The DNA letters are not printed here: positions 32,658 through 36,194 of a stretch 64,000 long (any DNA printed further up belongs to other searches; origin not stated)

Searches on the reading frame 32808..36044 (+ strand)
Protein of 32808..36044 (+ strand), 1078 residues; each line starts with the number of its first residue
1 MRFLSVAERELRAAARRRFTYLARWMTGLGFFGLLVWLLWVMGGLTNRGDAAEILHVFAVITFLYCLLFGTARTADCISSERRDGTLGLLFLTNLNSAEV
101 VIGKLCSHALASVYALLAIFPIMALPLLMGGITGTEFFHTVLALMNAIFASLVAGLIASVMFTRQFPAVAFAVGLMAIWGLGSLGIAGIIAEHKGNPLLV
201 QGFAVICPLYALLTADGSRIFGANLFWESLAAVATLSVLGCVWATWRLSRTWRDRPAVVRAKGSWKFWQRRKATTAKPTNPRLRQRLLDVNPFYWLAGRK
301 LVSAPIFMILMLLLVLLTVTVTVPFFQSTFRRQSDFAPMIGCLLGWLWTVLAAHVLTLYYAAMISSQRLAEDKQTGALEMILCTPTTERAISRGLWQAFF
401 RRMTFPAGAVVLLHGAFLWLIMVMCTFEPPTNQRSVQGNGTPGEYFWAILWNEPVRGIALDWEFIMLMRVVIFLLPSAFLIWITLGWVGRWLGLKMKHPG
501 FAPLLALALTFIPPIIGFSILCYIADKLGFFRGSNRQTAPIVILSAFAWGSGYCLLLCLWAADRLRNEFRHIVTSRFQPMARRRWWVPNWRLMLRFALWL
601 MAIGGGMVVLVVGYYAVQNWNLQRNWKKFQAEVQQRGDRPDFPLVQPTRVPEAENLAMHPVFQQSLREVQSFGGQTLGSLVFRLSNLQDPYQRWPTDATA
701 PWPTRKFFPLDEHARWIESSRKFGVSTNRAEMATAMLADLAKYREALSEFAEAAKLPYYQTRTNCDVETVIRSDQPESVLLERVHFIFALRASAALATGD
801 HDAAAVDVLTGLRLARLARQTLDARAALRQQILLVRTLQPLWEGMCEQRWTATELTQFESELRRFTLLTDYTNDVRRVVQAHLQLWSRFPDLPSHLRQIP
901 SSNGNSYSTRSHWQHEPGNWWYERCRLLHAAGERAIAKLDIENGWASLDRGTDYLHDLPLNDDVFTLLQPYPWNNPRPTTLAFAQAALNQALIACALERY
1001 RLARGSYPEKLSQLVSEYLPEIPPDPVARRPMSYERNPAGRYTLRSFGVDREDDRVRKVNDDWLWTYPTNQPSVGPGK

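Call 64: search_protein_families(library=pfam, proteins=[window:32808-36044:+], max_evalue=0.001)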
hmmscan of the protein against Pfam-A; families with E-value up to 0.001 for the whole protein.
window:32808-36044:+ (1078 aa): 1 family
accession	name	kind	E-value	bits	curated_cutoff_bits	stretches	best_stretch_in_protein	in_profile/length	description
PF12679.13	ABC2_membrane_2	-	0.00035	20.4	27.2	1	59-196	71-212/283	ABC-2 family transporter protein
